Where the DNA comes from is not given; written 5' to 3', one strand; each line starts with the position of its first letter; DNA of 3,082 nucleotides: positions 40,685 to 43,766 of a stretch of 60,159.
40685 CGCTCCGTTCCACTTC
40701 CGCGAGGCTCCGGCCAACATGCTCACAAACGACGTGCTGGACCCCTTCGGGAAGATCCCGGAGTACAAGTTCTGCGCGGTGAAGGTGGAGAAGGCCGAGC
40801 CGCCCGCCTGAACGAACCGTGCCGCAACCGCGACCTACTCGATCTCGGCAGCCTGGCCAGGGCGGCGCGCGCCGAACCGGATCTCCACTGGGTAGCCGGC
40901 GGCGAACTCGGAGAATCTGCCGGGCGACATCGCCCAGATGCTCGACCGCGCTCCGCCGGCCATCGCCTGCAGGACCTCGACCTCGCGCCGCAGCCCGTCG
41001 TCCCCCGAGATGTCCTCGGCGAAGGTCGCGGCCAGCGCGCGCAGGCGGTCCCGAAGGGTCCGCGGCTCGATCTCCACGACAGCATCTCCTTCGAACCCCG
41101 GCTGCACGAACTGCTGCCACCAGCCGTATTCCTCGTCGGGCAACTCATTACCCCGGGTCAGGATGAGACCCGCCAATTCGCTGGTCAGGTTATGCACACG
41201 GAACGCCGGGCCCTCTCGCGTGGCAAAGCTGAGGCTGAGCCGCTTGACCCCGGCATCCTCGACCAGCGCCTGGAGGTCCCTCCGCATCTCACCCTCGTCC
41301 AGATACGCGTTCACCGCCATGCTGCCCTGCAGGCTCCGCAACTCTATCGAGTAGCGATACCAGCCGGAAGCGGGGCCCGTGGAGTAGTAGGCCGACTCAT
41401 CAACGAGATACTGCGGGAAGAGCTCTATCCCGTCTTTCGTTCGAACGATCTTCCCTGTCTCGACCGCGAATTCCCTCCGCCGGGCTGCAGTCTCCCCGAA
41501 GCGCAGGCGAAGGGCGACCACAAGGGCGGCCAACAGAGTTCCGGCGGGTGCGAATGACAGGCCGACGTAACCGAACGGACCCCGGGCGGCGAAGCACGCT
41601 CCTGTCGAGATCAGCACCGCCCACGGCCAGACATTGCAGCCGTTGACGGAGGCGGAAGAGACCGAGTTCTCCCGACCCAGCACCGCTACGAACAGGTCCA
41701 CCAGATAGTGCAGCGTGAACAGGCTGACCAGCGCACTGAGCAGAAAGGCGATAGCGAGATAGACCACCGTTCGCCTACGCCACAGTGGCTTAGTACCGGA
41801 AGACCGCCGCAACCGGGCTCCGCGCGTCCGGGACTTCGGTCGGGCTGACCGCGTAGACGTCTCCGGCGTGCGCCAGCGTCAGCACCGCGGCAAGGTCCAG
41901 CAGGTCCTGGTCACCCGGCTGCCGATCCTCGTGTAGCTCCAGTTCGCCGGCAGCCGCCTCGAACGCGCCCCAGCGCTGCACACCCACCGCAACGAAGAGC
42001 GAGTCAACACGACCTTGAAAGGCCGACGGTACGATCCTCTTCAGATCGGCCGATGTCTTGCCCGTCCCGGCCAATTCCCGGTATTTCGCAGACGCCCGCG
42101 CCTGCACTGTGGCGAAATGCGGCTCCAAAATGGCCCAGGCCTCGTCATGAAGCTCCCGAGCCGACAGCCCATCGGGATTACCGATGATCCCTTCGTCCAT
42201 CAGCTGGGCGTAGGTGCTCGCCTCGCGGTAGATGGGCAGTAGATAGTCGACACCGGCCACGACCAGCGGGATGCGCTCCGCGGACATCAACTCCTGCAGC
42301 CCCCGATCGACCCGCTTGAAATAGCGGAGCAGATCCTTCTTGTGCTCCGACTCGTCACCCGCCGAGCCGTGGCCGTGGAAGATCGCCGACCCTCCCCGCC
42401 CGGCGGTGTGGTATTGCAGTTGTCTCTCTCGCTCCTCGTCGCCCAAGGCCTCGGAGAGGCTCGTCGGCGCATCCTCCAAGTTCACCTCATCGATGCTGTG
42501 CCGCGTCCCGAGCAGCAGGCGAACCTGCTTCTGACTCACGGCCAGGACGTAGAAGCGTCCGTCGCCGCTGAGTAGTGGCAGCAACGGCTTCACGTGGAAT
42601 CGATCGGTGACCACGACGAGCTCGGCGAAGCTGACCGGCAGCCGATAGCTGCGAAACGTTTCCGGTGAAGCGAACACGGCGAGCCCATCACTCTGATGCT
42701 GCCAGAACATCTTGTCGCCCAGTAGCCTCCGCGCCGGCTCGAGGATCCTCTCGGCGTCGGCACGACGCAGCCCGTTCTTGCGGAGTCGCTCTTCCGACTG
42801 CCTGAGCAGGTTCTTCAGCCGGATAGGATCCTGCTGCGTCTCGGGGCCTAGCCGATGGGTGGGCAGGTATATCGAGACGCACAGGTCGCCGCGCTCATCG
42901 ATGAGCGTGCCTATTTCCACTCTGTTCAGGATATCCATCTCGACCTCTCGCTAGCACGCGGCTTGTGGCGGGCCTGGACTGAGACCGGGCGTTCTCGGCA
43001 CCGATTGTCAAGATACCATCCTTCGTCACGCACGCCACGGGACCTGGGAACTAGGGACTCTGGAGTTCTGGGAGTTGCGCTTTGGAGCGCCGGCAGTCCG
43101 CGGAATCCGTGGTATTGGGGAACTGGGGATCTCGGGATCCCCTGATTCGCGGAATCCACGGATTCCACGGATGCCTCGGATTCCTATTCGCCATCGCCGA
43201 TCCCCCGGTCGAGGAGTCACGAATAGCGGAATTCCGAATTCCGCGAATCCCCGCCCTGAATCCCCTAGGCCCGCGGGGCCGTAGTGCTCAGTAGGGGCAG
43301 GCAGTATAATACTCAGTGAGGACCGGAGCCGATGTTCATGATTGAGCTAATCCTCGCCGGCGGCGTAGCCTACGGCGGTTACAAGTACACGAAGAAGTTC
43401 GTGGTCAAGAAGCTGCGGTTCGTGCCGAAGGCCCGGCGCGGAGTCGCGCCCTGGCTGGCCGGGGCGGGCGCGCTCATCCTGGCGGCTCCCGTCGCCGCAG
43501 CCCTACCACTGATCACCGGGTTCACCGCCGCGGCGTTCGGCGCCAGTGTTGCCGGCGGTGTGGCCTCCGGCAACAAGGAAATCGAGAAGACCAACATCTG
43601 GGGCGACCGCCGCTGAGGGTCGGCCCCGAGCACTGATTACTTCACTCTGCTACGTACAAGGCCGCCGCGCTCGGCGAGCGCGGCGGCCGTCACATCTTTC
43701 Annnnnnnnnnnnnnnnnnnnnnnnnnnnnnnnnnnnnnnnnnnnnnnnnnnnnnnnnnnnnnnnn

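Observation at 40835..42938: eRF1-like (baeRF-type) protein translationally coupled to an uncharacterised membrane protein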

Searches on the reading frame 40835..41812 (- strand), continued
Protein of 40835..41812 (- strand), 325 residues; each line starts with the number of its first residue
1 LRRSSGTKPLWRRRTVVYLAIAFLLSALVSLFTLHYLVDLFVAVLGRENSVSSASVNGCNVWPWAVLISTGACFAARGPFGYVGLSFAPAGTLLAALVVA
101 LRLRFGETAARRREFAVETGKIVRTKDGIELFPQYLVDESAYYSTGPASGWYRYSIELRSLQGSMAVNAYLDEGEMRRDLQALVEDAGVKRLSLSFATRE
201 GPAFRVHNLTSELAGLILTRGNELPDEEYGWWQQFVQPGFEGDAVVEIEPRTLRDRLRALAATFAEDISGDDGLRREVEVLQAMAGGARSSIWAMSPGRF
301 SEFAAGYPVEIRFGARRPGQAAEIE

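Call 54: search_protein_families(library=pfam, proteins=[L059:3464-4906:+, L059:2793-3467:+, L059:5977-6879:-, L059:6827-8221:-, L059:3-2765:+, L054:33-344:-], max_evalue=0.001)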
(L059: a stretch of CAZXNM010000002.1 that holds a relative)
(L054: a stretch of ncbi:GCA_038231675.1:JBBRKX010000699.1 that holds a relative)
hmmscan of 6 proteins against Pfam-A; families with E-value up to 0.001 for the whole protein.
L059:3464-4906:+ (480 aa): 6 families
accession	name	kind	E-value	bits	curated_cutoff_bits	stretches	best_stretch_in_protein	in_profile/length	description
PF02518.31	HATPase_c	-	1.6e-17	64.4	26.4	1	367-476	2-109/111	Histidine kinase-, DNA gyrase B-, and HSP90-like ATPase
PF00512.31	HisKA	-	1.6e-12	47.7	26.9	1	257-321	3-66/66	His Kinase A (phospho-acceptor) domain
PF00672.30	HAMP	-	2.3e-07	31.5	25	1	198-251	1-53/53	HAMP domain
PF14501.12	HATPase_c_5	-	0.00075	19.8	22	0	371-463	10-91/102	GHKL domain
PF13755.11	Sensor_TM1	-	0.00076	19.6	26.6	1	2-56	10-62/68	Sensor N-terminal transmembrane domain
PF08521.16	2CSK_N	-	0.00078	20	23.2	0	18-108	2-89/140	Two-component sensor kinase N-terminal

L059:2793-3467:+ (224 aa): 2 families
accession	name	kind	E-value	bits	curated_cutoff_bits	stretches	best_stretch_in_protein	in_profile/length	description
PF00072.30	Response_reg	-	1.2e-28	99.9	30.2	1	3-113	1-111/111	Response regulator receiver domain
PF00486.34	Trans_reg_C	-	6.7e-22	77.8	26.2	1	148-220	4-77/77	Transcriptional regulatory protein, C terminal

L059:5977-6879:- (300 aa): 0 families

L059:6827-8221:- (464 aa): 0 families

L059:3-2765:+ (920 aa): 11 families
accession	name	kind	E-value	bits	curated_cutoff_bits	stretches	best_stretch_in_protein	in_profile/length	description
PF14559.12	TPR_19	-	1.9e-11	44.6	25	1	600-653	3-56/68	Tetratricopeptide repeat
PF07719.23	TPR_2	-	3.9e-09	36.4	27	0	592-618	5-31/34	Tetratricopeptide repeat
PF12895.13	ANAPC3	-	2e-07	31.6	27.2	1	576-647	8-81/82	Anaphase-promoting complex, cyclosome, subunit 3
PF13428.12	TPR_14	-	3.3e-06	27.7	23.5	1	591-630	4-43/44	Tetratricopeptide repeat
PF00515.34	TPR_1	-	3.8e-06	26.9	27.8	0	624-648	3-27/34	Tetratricopeptide repeat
PF13432.12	TPR_16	-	1.8e-05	25.5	32.7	0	568-615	11-58/65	Tetratricopeptide repeat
PF23914.1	TPR_CcmH_CycH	-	5.3e-05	23.5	42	0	607-692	35-121/158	Cytochrome c-type biogenesis protein H TPR domain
PF13414.12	TPR_11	-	6.5e-05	23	26.8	0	595-629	1-35/42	TPR repeat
PF11396.14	PepSY_like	-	0.00015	22.5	28.3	1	849-910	28-82/83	Putative beta-lactamase-inhibitor-like, PepSY-like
PF13181.12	TPR_8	-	0.0006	20.2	25.7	0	592-620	5-33/34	Tetratricopeptide repeat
PF13174.12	TPR_6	-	0.00099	20.1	26.3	0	589-613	1-25/33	Tetratricopeptide repeat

L054:33-344:- (103 aa): 0 families

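Call 66: find_encoding_contigs(protein=P0002, flank=4000, max_places=2)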
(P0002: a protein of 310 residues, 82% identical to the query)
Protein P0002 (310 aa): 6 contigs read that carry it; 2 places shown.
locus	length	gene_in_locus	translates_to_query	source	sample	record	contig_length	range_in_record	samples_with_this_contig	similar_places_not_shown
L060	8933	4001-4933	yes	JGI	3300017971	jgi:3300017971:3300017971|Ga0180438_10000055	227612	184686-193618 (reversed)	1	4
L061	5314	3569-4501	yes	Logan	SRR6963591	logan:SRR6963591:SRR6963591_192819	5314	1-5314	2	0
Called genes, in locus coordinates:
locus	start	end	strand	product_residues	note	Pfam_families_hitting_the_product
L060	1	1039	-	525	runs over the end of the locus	PF20212:DUF6572 (weak)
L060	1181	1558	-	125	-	-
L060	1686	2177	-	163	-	-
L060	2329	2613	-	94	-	-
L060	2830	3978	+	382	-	PF18845:baeRF_family3, PF18848:baeRF_family6, PF18849:baeRF_family7, PF18851:baeRF_family8, PF18855:baeRF_family11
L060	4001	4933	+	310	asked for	-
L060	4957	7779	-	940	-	PF00111:Fer2 (weak), PF13510:Fer2_4, PF22117:Fer4_Nqo3 (weak), PF12838:Fer4_7 (weak), PF13187:Fer4_9 (weak), PF04879:Molybdop_Fe4S4, PF00384:Molybdopterin, PF01568:Molydop_binding, +2 more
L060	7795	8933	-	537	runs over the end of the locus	PF01257:2Fe-2S_thioredx, PF01512:Complex1_51K, PF10531:SLBB, PF22461:SLBB_2, PF10589:NADH_4Fe-4S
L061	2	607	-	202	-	?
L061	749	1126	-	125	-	-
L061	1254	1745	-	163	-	-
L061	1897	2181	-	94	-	-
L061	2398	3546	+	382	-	PF18845:baeRF_family3, PF18848:baeRF_family6, PF18849:baeRF_family7, PF18851:baeRF_family8, PF18855:baeRF_family11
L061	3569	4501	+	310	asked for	-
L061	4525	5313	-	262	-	?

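Call 68: search_protein_families(library=padloc, proteins=[window:40835-41767:-], max_evalue=0.01)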
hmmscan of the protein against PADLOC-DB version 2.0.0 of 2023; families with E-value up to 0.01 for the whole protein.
window:40835-41767:- (310 aa): 0 families

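Call 69: search_protein_families(library=phrogs, proteins=[window:40835-41767:-], max_evalue=0.01)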
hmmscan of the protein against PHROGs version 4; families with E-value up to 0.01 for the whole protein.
window:40835-41767:- (310 aa): 0 families

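Call 73: fold_search(model_id=the predicted structure, library=viral)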
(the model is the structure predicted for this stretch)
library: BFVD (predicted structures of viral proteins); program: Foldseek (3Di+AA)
matches with E <= 10: 784; with E <= 0.001: 0
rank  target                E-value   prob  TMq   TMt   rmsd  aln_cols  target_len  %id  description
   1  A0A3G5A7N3            3.3e-02  0.47  0.14  0.12  15.5       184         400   12  Uncharacterized protein [Hyperionvirus sp.]
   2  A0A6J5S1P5            3.3e-02  0.41  0.13  0.10  13.0       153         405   10  Exodeoxyribonuclease 8, PDDEXK-like domain containing protein [uncultured Caudovirales phage]
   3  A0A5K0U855            6.1e-02  0.25  0.14  0.10  14.7       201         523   10  Ribonuclease 3 [Yasminevirus sp. GU-2018]
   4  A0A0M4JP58            9.1e-02  0.12  0.12  0.13  16.6       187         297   12  (no name in the UniProt tables at hand)
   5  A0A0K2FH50            1.1e-01  0.25  0.14  0.13  19.0       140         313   11  Uncharacterized protein [Achromobacter phage phiAxp-2]
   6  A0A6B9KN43            1.4e-01  0.12  0.12  0.17  18.8       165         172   11  (no name in the UniProt tables at hand)
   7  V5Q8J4                1.9e-01  0.10  0.12  0.20  22.9       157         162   15  Uncharacterized protein [Xylella phage Paz]
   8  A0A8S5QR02            2.5e-01  0.14  0.15  0.20  15.7       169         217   11  Transcription factor IIS-like protein [Siphoviridae sp. ct8LX107]
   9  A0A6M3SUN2            2.7e-01  0.41  0.16  0.14   9.9       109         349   15  ThyX-like thymidylate synthase [Gordonia phage Secretariat]
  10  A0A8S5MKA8            2.7e-01  0.06  0.10  0.13  18.7       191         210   12  Polypeptide deformylase [Siphoviridae sp. ctrpg19]
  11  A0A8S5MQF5            3.0e-01  0.06  0.09  0.06  19.8       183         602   14  GROUP II INTRON-ENCODED PROTEIN LTRA/RNA, GROUP II INTRONS, RIBONUCLEOPROTEIN.8A [Siphoviridae sp. ctA4S13]
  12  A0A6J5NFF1            3.2e-01  0.23  0.13  0.21  10.1        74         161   15  Uncharacterized protein [uncultured Caudovirales phage]
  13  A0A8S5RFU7            3.2e-01  0.18  0.11  0.25  11.1        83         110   22  Uncharacterized protein [virus sp. ctE0n6]
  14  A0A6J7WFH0            3.6e-01  0.30  0.10  0.33   9.1        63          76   16  Uncharacterized protein [uncultured Caudovirales phage]
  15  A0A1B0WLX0            3.8e-01  0.12  0.12  0.18  16.8       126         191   10  (no name in the UniProt tables at hand)
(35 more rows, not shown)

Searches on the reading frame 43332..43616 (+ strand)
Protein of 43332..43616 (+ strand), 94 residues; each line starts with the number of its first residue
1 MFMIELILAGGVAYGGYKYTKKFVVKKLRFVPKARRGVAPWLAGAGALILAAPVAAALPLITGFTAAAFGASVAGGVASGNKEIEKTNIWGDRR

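Call 31: search_protein_families(library=pfam, proteins=[window:43332-43616:+], max_evalue=0.01)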
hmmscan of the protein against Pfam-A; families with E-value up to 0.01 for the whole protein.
window:43332-43616:+ (94 aa): 0 families

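Call 68: search_protein_families(library=padloc, proteins=[window:43332-43616:+], max_evalue=0.01)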
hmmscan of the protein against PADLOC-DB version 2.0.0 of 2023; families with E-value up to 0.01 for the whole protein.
window:43332-43616:+ (94 aa): 0 families

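Call 69: search_protein_families(library=phrogs, proteins=[window:43332-43616:+], max_evalue=0.01)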
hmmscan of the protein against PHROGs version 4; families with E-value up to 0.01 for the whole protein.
window:43332-43616:+ (94 aa): 0 families

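Call 70: search_protein_families(library=ncbifam, proteins=[window:43332-43616:+], max_evalue=0.1)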
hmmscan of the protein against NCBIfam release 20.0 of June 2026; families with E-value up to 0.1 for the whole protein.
window:43332-43616:+ (94 aa): 0 families
